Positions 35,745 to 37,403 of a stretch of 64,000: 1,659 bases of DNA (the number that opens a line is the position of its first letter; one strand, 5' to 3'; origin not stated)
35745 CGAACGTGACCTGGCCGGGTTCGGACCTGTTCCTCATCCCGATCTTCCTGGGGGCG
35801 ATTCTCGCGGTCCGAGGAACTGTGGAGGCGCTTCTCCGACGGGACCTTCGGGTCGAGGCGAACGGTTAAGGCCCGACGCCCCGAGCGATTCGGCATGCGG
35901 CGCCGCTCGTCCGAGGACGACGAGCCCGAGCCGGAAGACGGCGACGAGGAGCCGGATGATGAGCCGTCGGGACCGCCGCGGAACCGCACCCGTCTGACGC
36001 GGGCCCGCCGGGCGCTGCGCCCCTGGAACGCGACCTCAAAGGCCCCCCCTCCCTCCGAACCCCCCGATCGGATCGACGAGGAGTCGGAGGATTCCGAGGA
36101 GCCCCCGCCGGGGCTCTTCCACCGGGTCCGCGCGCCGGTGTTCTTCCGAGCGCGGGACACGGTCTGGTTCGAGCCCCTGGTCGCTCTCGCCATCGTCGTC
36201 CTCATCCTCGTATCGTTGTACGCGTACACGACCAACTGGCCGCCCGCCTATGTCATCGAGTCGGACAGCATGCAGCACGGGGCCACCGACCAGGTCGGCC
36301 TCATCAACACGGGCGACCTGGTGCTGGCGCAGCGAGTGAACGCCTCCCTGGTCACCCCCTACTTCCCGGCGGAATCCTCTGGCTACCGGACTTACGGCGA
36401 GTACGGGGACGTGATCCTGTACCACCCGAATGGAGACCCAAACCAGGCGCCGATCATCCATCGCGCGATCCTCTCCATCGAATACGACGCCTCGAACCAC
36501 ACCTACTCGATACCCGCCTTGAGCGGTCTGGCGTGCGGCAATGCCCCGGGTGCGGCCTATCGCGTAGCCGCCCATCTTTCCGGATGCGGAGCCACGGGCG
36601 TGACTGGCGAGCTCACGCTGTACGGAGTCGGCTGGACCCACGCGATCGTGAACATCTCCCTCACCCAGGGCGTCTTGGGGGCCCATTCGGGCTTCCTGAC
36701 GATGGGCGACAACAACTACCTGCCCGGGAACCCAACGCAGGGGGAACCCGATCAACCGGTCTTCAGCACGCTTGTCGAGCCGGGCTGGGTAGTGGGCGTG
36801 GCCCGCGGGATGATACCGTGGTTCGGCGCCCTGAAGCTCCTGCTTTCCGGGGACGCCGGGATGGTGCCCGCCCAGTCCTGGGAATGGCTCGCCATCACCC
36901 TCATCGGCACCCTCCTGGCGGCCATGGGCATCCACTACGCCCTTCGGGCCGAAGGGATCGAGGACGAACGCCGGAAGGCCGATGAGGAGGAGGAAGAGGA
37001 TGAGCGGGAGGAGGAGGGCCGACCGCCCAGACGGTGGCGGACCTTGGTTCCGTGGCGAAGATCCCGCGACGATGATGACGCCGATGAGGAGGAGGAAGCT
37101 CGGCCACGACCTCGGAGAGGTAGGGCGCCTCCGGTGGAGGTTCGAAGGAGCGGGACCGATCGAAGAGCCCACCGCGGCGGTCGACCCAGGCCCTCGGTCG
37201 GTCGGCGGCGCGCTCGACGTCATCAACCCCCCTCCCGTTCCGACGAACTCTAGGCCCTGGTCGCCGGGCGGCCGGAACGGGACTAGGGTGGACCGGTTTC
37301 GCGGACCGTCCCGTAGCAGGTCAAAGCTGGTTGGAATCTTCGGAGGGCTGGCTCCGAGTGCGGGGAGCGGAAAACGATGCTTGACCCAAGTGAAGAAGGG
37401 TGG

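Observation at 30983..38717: Pilin-related surface module: A24 prepilin peptidase, atypical type I signal peptidase and two tandem class III-signal-peptide pilins, with no assembly ATPase or platform gene in the window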

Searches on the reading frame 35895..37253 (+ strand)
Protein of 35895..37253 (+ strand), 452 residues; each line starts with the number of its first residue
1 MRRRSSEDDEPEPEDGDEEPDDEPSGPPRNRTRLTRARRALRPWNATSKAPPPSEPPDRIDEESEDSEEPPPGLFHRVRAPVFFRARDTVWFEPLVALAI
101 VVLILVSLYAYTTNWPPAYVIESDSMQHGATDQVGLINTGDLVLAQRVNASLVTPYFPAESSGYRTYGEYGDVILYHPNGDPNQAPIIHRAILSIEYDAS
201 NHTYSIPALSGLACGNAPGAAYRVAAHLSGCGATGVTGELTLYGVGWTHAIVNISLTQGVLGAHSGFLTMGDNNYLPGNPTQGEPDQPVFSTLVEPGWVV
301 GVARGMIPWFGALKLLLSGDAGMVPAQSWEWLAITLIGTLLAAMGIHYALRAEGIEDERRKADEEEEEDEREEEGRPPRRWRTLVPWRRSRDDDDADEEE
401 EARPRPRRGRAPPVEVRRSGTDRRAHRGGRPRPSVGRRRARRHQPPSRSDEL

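Call 3: search_protein_families(library=pfam, proteins=[window:35895-37253:+], max_evalue=0.01)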
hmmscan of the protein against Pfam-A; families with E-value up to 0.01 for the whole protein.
window:35895-37253:+ (452 aa): 0 families

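Call 4: search_protein_families(library=ncbifam, proteins=[window:35895-37253:+], max_evalue=0.01)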
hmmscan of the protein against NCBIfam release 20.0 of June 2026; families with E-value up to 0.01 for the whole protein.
window:35895-37253:+ (452 aa): 1 family
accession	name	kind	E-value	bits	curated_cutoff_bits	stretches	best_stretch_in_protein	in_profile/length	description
TIGR02228.1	sigpep_I_arch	equivalog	0.0005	20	51.85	0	97-150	11-58/158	signal peptidase I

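Call 20: find_homologous_proteins(query=window:35895-37253:+, max_evalue=0.001)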
Query window:35895-37253:+ (452 aa): 569 proteins with E <= 0.001 among 8000 candidates; the best 120 are listed.
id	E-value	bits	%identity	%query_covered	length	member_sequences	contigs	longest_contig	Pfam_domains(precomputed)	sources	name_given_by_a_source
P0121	0.0e+0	1037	100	100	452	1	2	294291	-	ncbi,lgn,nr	ncbi:MAG TPA: S26 family signal peptidase [Thermoplasmata archaeon]|nr:S26 family signal peptidase [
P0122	2.4e-188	645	68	83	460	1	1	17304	-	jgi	jgi:signal peptidase I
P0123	4.7e-173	594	65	90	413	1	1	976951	-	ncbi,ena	-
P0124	5.5e-171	588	72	79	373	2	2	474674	-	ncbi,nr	ncbi:MAG: S26 family signal peptidase [Thermoplasmata archaeon]|nr:S26 family signal peptidase [Ther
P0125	7.3e-168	577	58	95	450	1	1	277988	-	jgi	jgi:signal peptidase I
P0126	1.0e-167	577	61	91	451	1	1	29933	-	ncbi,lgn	-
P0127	3.6e-147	509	59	78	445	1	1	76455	-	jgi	jgi:signal peptidase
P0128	1.1e-146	507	64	70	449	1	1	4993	-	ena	-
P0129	1.2e-145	504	65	63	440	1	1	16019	-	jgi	jgi:signal peptidase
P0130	7.4e-140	485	53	94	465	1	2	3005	-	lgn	-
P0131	1.5e-138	481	55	86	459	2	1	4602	-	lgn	-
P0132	2.1e-138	480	56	94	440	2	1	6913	-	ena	-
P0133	4.5e-136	472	52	98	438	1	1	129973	-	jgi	jgi:signal peptidase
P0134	8.5e-136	472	53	95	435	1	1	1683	-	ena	-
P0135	9.6e-136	471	57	83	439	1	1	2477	-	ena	-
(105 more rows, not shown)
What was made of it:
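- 35895..37253 (+): Divergent Sec11-type S26 signal peptidase I, 452 aa. It has 2 TM helices, an ~80-aa insert with two invariant Cys, and charged N- and C-terminal tails. It is a neighbour convergent to the pilins, with no evidence of a functional link. Identical to P0121, named 'S26 family signal peptidase' (call 20).
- Checked: NCBI names the identical protein 'S26 family signal peptidase' (call 20).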

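Call 21: find_encoding_contigs(protein=P0121, flank=10000, max_places=3)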
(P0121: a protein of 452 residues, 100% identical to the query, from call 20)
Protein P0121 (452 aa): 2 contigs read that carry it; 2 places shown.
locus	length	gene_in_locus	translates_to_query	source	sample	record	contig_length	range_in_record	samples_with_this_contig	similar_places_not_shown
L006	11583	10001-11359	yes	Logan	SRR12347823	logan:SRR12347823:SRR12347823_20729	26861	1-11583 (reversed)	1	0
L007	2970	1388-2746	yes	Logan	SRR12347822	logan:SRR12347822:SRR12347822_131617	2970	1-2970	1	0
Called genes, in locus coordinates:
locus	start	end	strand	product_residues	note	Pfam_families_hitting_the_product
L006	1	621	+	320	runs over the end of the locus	PF00106:adh_short (faint), PF01370:Epimerase, PF04321:RmlD_sub_bind (weak), PF01073:3Beta_HSD (weak), PF16363:GDP_Man_Dehyd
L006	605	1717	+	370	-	PF00535:Glycos_transf_2, PF13641:Glyco_tranf_2_3, PF13632:Glyco_trans_2_3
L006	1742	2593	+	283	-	PF22199:FKBP26_IF (weak)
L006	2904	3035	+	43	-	-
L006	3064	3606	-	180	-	-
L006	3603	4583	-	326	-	PF03308:MeaB, PF02492:cobW (faint)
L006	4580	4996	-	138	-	PF02310:B12-binding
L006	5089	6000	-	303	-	PF06847:Arc_PepC_II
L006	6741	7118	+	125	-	PF01092:Ribosomal_S6e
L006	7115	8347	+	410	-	PF00009:GTP_EFTU, PF09173:eIF2_C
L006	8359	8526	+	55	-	PF03966:Trm112p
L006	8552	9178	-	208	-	PF04199:Cyclase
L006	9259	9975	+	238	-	PF16955:OFeT_1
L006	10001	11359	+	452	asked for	-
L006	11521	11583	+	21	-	?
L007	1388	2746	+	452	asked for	-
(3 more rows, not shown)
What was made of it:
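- Tried and rejected: The S26 protein did locate two short-read contigs of the same organism, one of which ends just past the S26 stop, at the edge of the pilin repeat; the other also stops there (call 21).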

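Call 26: search_solved_structures(query=window:35895-37253:+, max_evalue=10, show_alignments=3)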
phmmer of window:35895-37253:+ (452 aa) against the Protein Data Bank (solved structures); distinct sequences matched with E-value up to 10: 12.
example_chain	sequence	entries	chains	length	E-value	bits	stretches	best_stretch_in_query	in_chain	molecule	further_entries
6bsq_A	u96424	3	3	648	0.29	13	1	169-247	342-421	PBP4 protein | pencillin binding protein 4 (PBP4) | penicillin-binding protein 4 (PBP4)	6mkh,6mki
6bsr_A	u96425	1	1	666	0.3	13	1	169-247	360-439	PBP4 protein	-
1qau_A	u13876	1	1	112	0.52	12.2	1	116-147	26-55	NEURONAL NITRIC OXIDE SYNTHASE (RESIDUES 1-130)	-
1qav_B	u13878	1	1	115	0.55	12.1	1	116-147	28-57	NEURONAL NITRIC OXIDE SYNTHASE (RESIDUES 1-130)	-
4hop_B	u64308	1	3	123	0.62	11.9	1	116-147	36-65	Nitric oxide synthase, brain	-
9whc_A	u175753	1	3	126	0.65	11.9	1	116-147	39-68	Nitric oxide synthase 1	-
1b8q_A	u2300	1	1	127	0.65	11.8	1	116-147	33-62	PROTEIN (NEURONAL NITRIC OXIDE SYNTHASE)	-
9rjb_A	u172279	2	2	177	0.9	11.4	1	262-318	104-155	Signal peptidase complex catalytic subunit SEC11A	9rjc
7p2p_A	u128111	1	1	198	1.1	11.1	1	262-318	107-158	Signal peptidase complex catalytic subunit SEC11A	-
9u7t_B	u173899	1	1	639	1.1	11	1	347-424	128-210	DDB1- and CUL4-associated factor 8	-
7ch8_A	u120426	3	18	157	1.9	10.3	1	209-271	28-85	MlaD domain-containing protein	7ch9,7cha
6oau_C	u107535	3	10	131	4.8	9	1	4-55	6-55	Glycosylphosphatidylinositol-anchored high density lipoprotein-binding protein 1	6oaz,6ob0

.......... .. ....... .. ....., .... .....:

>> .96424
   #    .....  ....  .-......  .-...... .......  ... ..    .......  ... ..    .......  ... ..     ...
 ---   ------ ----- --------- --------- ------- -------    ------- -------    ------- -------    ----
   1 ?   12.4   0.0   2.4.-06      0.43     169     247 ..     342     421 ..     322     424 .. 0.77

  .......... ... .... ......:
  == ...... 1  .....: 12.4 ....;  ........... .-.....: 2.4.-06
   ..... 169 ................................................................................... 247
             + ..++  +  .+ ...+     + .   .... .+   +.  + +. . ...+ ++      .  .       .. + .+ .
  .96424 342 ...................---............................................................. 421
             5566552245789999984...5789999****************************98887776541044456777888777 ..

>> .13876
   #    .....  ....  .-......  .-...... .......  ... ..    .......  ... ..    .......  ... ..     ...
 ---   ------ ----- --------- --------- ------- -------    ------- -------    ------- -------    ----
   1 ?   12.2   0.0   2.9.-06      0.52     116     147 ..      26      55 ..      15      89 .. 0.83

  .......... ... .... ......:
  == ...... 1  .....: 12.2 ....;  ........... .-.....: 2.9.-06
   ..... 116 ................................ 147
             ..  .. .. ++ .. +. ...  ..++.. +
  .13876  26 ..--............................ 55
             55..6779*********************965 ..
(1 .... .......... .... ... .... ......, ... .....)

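Call 29: search_solved_structures(query=A2, max_evalue=1, show_alignments=2)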
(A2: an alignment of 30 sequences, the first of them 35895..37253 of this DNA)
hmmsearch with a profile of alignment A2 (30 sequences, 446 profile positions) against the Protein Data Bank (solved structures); distinct sequences matched with E-value up to 1: 3.
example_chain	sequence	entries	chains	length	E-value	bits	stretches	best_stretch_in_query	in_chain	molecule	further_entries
7p2p_A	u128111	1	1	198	0.0017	20.4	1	255-314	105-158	Signal peptidase complex catalytic subunit SEC11A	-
9rjb_A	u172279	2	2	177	0.0042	19.1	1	255-314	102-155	Signal peptidase complex catalytic subunit SEC11A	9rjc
7p2q_A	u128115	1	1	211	0.041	15.8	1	261-314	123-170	Signal peptidase complex catalytic subunit SEC11C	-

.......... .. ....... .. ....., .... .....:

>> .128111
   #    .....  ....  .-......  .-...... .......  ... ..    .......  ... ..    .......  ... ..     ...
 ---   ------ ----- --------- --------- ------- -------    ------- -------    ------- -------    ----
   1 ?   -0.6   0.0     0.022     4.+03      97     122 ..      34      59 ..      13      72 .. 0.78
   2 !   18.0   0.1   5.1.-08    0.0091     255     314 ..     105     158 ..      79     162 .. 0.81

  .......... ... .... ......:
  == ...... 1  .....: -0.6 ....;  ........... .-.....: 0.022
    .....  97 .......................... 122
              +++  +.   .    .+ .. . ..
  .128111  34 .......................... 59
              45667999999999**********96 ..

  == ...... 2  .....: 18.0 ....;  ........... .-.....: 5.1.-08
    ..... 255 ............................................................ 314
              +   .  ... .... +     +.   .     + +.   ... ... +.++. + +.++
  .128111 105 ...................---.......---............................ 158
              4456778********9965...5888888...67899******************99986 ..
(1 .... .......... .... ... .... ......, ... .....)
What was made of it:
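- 35895..37253 (+): The family profile hits SEC11A at E 0.0017 (call 29).
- On Peptidase S26 (Sec11-type signal peptidase I): The GDNN-ARG segment aligns to human SEC11A (call 29). The profile-to-PDB E-value is 0.0017 (call 29).
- Checked: A family profile hits human SEC11A (E 0.0017, call 29).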

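Call 45: predict_structure(alignment_id=A2)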
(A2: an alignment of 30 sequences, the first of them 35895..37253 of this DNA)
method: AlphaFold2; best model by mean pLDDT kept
length: 452 residues; sequences in the alignment: 30
mean_pLDDT: 60.6   pTM: 0.46
mean pLDDT of the five models: 60.6, 60.6, 59.0, 55.3, 51.9
residues with pLDDT >= 90: 25; 70-90: 148; 50-70: 91; < 50: 188
segments of 3 or more residues with pLDDT < 50: 1-3, 5-7, 15-25, 27-73, 75-86, 114-120, 122-140, 273-275, 284-289, 380-411, 413-432, 434-444, 449-452
pLDDT, mean of each block of 10 residues (from residue 1): 47 46 46 43 42 41 40 45 49 73 74 49 45 42 67 72 54 79 77 91 91 87 79 89 76 85 85 51 48 79 64 65 65 78 82 64 78 60 41 35 40 40 39 44 42 38
secondary structure, 60 per line:
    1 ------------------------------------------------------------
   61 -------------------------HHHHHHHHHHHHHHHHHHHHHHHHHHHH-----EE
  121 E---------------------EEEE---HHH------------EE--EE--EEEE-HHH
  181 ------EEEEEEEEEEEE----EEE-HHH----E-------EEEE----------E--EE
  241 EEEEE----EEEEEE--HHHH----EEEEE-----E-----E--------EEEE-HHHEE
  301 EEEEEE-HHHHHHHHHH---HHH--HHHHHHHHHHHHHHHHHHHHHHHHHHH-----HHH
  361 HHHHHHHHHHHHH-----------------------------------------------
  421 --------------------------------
elements in order: H86-113 E119-121 E143-146 E173-176 E187-198 E203-205 E222-225 E239-245 E250-255 H258-261 E266-270 E291-294 E299-306 H308-317 H326-352 H358-373

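Call 48: fold_search(model_id=the predicted structure, library=pdb)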
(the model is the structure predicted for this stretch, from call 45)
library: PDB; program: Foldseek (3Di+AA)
matches with E <= 10: 62; with E <= 0.001: 0
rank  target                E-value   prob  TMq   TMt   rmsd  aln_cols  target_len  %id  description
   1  7us6_A                2.2e+00  0.01  0.10  0.06  16.9       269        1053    9  Structure of the human coronavirus CCoV-HuPn-2018 spike glycoprotein with domain 0 in the proximal conformation (released 2022-08-24)
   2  5z8n_B                2.4e+00  0.05  0.07  0.15   8.5        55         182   24  Crystal structure of Arabidopsis thaliana EBS C-terminal deletion construct in complex with an H3K4me2 peptide (released 2018-07-25)
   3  7oc3_B                2.4e+00  0.02  0.06  0.11  15.1       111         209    8  Crystal structure of the third tudor domain of Qin (released 2022-05-04)
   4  7cfl_A                2.7e+00  0.02  0.07  0.17  11.6       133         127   10  X-ray structure of autolysin Acd24020 catalytic domain from Clostridium difficile (released 2020-11-25)
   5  2a4o                  2.9e+00  0.01  0.07  0.10  14.6       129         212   16  Dual modes of modification of Hepatitis A virus 3C protease by a serine derived beta-lactone: selective crytstallization (released 2005-12-27)
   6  3m9q_B                3.7e+00  0.01  0.06  0.23   8.1        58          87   14  Drosophila MSL3 chromodomain (released 2010-07-21)
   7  4bb7_D                3.9e+00  0.04  0.06  0.11   4.9        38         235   18  Crystal structure of the yeast Rsc2 BAH domain (released 2013-08-14)
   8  8dec_B                4.2e+00  0.02  0.09  0.09   8.5        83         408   11  Cryo-EM Structure of Western Equine Encephalitis Virus (released 2023-07-05)
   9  3m9q_A                4.2e+00  0.01  0.06  0.22   8.0        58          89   14  Drosophila MSL3 chromodomain (released 2010-07-21)
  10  1sz3_A                4.2e+00  0.01  0.09  0.18  15.3       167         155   12  CRYSTAL STRUCTURE OF NUDIX HYDROLASE DR1025 IN COMPLEXED WITH GNP AND MG+2 (released 2004-05-11)
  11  4iur_A                4.2e+00  0.01  0.06  0.14  12.5       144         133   11  crystal structure of SHH1 SAWADEE domain in complex with H3K9me3 peptide (released 2013-05-01)
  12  7x7i_A                4.7e+00  0.02  0.05  0.04  10.0        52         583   25  Ancestral L-Lys oxidase (AncLLysO-2) ligand free form (released 2023-01-18)
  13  1c8z                  4.7e+00  0.01  0.10  0.14  16.1       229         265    8  C-TERMINAL DOMAIN OF MOUSE BRAIN TUBBY PROTEIN (released 1999-12-12)
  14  7ung_E                4.7e+00  0.01  0.07  0.10  17.7       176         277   11  48-nm repeat of the human respiratory doublet microtubule (released 2022-10-05)
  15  8egb_J                5.0e+00  0.01  0.06  0.03  17.8       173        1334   10  Cryo-EM structure of consensus elemental paused elongation complex with an unfolded TL (released 2023-03-01)
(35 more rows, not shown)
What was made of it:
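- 35895..37253 (+): The AF2 model is poor (pLDDT 60.6) and Foldseek was uninformative (calls 45, 48).
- On Peptidase S26 (Sec11-type signal peptidase I): The AF2 model is too poor for a fold search (calls 45, 48).
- Tried and rejected: The S26 AF2 model was poor (pLDDT 60.6), and its Foldseek search returned nothing meaningful (calls 45, 48).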

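Call 50: search_protein_families(library=ncbifam, alignment_id=A2, max_evalue=0.1)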
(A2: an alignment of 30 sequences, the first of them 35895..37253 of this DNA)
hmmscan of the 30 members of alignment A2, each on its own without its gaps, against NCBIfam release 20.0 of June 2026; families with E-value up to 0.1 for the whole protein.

A. member 1, window:35895-37253:+ (452 aa): 1 family
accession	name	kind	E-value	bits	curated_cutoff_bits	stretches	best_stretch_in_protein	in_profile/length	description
TIGR02228.1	sigpep_I_arch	equivalog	0.0005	20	51.85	0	97-150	11-58/158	signal peptidase I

B. families by the number of members that match (of 30 scanned): 3 families
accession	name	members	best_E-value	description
TIGR02228.1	sigpep_I_arch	28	2.8e-07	signal peptidase I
NF050101.1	SepX_GlpR_4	7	0.00032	divisome protein SepX/GlpR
TIGR02227.1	sigpep_I_bact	5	0.002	signal peptidase I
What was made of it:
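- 35895..37253 (+): 28 of 30 members hit TIGR02228 (call 50).
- Checked: However, 28 of 30 family members hit TIGR02228 (call 50).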

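Call 51: search_protein_families(library=pfam, alignment_id=A2, max_evalue=0.1)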
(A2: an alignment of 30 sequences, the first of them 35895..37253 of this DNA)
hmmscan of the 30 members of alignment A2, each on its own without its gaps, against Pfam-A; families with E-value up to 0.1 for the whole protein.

A. member 1, window:35895-37253:+ (452 aa): 0 families

B. families by the number of members that match (of 30 scanned): 6 families
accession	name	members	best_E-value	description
PF01040.23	UbiA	9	0.0032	UbiA prenyltransferase family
PF08229.16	SHR3_chaperone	2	0.016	ER membrane protein SH3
PF14632.11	SPT6_acidic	1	0.0011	Acidic N-terminal SPT6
PF23933.1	DUF7269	1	0.054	Family of unknown function (DUF7269)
PF19119.5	DUF5803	1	0.064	Family of unknown function (DUF5803)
PF14851.11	FAM176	1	0.069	FAM176 family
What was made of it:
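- Tried and rejected: Pfam on 30 S26 family members gave only spurious weak hits (call 51).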
